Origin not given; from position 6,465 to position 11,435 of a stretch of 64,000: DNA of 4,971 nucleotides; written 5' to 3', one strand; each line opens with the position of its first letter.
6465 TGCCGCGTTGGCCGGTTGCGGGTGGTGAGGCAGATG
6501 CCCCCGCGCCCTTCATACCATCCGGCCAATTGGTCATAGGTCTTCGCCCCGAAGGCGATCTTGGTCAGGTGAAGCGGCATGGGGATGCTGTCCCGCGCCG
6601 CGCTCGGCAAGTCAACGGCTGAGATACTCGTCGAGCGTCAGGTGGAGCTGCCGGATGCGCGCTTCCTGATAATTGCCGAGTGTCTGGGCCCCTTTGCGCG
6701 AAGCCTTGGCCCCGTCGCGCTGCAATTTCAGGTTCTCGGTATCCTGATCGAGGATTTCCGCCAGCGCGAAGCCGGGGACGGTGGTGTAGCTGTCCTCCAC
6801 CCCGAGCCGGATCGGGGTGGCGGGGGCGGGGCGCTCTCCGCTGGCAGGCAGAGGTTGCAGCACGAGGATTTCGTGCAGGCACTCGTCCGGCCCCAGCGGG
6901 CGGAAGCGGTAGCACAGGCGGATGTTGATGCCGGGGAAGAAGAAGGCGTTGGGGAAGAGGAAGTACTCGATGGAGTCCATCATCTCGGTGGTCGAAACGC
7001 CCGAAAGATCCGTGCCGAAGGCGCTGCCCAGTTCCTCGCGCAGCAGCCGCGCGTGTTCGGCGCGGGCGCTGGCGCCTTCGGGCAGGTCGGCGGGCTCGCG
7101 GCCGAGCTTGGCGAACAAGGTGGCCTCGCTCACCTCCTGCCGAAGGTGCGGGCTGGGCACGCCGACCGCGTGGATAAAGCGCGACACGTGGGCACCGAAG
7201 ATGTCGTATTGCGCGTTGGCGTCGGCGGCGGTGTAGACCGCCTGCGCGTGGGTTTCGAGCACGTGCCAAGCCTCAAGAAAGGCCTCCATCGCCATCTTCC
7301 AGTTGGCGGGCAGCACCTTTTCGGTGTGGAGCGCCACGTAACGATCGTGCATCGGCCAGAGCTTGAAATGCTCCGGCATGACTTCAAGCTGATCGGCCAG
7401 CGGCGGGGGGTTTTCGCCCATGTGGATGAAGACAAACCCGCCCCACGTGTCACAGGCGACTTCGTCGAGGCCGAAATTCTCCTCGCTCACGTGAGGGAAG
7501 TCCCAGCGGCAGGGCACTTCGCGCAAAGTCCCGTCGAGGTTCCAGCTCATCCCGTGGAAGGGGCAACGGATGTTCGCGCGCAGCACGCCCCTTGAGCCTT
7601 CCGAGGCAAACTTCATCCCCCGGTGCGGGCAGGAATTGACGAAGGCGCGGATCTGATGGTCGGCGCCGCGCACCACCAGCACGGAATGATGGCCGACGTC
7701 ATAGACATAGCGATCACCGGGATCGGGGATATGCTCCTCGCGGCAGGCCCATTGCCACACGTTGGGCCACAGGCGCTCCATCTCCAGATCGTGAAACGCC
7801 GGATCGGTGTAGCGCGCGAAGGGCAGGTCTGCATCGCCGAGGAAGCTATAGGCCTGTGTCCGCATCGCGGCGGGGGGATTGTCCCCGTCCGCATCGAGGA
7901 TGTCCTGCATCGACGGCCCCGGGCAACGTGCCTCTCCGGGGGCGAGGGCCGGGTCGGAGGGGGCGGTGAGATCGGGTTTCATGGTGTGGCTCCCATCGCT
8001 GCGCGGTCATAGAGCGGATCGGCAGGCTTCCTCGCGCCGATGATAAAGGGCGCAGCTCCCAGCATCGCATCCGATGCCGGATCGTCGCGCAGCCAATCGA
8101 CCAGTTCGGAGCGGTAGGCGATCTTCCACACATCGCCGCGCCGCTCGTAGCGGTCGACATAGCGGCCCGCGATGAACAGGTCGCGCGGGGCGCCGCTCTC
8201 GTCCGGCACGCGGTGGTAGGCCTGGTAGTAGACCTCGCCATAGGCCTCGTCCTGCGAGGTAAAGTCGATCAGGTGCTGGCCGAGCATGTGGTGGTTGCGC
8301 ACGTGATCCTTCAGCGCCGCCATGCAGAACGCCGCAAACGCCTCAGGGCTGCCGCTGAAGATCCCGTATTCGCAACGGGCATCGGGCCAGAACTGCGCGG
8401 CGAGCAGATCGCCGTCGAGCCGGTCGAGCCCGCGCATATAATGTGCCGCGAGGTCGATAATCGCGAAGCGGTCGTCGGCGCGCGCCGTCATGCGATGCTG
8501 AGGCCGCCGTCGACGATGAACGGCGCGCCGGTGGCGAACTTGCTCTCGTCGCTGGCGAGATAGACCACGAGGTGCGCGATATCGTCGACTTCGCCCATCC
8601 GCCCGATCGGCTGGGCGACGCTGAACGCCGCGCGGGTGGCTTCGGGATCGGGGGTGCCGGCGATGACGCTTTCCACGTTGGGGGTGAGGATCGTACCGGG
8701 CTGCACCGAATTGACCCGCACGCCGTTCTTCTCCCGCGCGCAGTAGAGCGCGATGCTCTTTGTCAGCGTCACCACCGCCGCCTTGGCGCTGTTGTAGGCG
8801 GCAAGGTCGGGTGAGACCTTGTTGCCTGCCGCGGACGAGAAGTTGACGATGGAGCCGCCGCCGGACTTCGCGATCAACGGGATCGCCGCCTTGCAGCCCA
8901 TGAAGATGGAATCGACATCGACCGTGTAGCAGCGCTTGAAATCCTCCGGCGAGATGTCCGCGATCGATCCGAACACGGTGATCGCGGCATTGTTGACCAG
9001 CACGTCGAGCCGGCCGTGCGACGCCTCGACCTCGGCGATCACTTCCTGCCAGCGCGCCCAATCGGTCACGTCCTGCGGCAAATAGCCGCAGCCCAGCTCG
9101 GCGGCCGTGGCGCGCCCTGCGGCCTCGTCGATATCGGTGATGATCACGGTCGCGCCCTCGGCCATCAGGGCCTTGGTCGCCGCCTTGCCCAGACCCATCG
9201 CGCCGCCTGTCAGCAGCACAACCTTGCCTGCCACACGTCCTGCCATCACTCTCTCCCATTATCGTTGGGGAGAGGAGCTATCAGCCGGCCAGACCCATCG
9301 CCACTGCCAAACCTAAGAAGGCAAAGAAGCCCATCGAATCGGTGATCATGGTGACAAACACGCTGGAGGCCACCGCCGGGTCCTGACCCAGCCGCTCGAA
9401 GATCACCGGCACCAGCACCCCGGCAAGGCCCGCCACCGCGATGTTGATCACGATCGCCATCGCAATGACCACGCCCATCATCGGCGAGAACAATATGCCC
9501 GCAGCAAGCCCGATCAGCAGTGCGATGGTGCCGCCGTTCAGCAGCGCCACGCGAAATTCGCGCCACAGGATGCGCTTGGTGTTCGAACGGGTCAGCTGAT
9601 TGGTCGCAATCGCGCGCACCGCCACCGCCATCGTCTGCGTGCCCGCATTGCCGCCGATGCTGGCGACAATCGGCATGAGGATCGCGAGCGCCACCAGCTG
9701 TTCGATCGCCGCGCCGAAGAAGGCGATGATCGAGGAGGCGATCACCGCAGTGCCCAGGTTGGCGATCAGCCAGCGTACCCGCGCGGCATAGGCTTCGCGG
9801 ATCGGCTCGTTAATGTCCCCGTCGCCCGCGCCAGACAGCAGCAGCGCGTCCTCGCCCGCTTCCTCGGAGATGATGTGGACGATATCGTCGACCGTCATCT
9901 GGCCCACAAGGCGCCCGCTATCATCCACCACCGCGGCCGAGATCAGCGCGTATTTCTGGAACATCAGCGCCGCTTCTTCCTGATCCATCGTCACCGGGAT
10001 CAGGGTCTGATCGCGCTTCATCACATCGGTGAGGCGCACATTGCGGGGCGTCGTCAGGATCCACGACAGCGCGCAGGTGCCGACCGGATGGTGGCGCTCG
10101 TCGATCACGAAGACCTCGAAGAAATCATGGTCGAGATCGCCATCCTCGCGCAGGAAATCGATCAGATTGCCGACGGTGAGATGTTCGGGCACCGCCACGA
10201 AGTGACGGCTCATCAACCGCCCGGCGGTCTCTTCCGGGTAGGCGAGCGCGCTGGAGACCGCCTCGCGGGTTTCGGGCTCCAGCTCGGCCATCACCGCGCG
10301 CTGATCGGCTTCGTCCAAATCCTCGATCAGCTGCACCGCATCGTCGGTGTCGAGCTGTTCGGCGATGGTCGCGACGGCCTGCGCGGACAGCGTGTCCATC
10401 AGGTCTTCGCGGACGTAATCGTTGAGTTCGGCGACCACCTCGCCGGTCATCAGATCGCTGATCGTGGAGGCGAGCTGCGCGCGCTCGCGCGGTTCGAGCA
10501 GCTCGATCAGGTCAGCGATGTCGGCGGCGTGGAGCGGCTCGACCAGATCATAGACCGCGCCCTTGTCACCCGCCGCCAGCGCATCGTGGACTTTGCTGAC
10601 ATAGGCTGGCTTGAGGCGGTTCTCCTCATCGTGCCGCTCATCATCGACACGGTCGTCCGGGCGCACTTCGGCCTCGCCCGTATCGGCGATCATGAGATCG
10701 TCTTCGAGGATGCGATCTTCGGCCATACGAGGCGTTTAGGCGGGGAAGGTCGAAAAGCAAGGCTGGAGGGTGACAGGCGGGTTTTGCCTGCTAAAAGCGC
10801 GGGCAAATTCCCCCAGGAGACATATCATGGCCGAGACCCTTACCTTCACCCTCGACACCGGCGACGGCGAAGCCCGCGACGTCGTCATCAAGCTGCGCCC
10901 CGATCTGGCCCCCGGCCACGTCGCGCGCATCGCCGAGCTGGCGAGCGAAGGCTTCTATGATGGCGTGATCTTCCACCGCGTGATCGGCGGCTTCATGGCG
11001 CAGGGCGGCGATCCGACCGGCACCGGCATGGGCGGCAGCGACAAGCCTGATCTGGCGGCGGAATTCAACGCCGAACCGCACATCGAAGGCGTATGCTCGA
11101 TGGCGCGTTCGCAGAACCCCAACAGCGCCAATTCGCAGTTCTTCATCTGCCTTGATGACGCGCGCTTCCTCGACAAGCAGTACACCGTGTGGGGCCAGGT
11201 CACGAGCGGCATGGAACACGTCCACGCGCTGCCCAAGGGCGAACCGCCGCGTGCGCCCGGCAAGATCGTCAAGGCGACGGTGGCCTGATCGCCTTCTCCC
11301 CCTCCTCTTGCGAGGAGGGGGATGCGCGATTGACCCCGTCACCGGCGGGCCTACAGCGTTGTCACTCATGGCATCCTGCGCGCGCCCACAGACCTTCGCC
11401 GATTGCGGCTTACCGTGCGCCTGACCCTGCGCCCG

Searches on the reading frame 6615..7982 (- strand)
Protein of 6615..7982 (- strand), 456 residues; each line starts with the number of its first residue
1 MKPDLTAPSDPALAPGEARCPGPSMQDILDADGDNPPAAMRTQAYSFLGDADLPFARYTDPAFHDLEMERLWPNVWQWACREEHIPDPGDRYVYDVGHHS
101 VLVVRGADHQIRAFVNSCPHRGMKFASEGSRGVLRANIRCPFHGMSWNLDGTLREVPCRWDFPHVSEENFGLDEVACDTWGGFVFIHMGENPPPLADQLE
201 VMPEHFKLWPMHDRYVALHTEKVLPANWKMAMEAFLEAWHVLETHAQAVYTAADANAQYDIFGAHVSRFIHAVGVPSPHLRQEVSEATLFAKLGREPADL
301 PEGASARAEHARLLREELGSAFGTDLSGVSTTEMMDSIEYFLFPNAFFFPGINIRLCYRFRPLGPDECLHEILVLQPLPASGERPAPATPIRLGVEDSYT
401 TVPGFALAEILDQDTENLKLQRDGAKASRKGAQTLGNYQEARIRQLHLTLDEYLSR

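Call 13: search_protein_families(library=ncbifam, proteins=[window:6615-7982:-])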
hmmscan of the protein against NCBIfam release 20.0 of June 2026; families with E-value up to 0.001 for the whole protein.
window:6615-7982:- (456 aa): 5 families
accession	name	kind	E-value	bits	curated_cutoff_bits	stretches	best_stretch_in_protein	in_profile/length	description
NF058607.1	GlBtMonoOxGbcA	equivalog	4.5e-31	107.7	670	1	51-250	31-227/420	glycine betaine monooxygenase oxygenase subunit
NF042946.1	3PPDioc_HcaE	equivalog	1.2e-27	97.1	830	1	57-253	20-222/450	3-phenylpropionate/cinnamic acid dioxygenase subunit alpha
TIGR03228.1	anthran_1_2_A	equivalog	1.1e-17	63.9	671.9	1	58-251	21-219/438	anthranilate 1,2-dioxygenase large subunit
TIGR03229.1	benzo_1_2_benA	equivalog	2.3e-17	63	780.95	1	57-247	20-217/433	benzoate 1,2-dioxygenase large subunit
NF041684.1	ant_diox_AndAc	equivalog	2.1e-15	56.2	750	1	51-241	21-218/418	anthranilate 1,2-dioxygenase large subunit AndAc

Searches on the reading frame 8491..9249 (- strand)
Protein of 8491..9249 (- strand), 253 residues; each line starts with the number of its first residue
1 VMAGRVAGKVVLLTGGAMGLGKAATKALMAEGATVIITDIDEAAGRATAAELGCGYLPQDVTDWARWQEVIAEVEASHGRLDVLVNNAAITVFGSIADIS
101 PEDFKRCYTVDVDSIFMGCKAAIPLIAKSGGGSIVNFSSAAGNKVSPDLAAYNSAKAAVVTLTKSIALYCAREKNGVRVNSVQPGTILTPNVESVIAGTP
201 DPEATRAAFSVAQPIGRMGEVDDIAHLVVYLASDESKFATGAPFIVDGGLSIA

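Call 13: search_protein_families(library=ncbifam, proteins=[window:8491-9249:-])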
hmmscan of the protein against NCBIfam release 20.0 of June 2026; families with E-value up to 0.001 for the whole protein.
window:8491-9249:- (253 aa): 230 families (the best 25 are shown)
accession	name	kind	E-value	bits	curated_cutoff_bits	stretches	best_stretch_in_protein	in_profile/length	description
NF005473.0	PRK07069.1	equivalog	1.8e-77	260.4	339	1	2-251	4-260/262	SDR family oxidoreductase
NF052562.1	RADHDNL4305835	equivalog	2e-68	230.5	400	1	2-250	1-249/252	NADP-dependent (R)-specific alcohol dehydrogenase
NF004791.0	PRK06138.1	equivalog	8.1e-66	221.9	312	1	5-252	2-251/252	SDR family oxidoreductase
NF005559.1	PRK07231.1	subfamily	5e-63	212.9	215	1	5-251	1-248/249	glucose 1-dehydrogenase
NF005469.0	PRK07063.1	equivalog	7.4e-61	205.9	306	1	3-251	2-255/260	SDR family oxidoreductase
NF053702.1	TrHdxCHCADhChcB1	equivalog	3.1e-59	200.4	400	1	5-249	1-239/250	trans-4-hydroxycyclohexanecarboxylate dehydrogenase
NF052558.1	MBtsdlDhBudC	equivalog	1.7e-57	194.9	270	1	7-251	2-242/250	meso-2,3-butanediol dehydrogenase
NF004818.0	PRK06172.1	equivalog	1.1e-52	178.8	336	1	2-250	1-250/253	SDR family oxidoreductase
NF004713.0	PRK06057.1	equivalog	9.5e-52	176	404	1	2-252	3-251/257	3-oxoacyl-ACP reductase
NF009093.0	PRK12429.1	subfamily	6.2e-50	169.9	258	1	6-250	3-256/259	3-hydroxybutyrate dehydrogenase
NF005472.0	PRK07067.1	equivalog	1.4e-48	165.7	338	1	5-250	3-254/257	L-iditol 2-dehydrogenase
NF005067.0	PRK06484.1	equivalog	2e-48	165.2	713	1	7-251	8-252/524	short chain dehydrogenase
NF009468.0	PRK12826.1-4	equivalog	7.8e-48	163.4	318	1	4-249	3-246/256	SDR family oxidoreductase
NF004198.0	PRK05653.1-3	equivalog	1.2e-47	162.4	296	1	6-251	5-247/248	3-oxoacyl-ACP reductase FabG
TIGR01963.1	PHB_DH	subfamily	1.3e-47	162.2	307.05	1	9-250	2-252/255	3-hydroxybutyrate dehydrogenase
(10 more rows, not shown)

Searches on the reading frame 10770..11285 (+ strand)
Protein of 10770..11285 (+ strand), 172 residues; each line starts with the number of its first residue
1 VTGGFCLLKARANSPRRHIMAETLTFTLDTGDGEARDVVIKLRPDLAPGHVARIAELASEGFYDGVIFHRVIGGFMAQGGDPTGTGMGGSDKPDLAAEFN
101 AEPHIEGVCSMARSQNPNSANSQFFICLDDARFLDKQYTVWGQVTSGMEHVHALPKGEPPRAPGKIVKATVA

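Call 11: search_protein_families(library=pfam, proteins=[window:10770-11285:+])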
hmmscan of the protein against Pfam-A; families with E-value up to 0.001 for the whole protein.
window:10770-11285:+ (172 aa): 1 family
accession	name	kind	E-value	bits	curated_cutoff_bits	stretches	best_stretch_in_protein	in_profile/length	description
PF00160.26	Pro_isomerase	-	1e-38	133.5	21.7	1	28-170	4-158/159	Cyclophilin type peptidyl-prolyl cis-trans isomerase/CLD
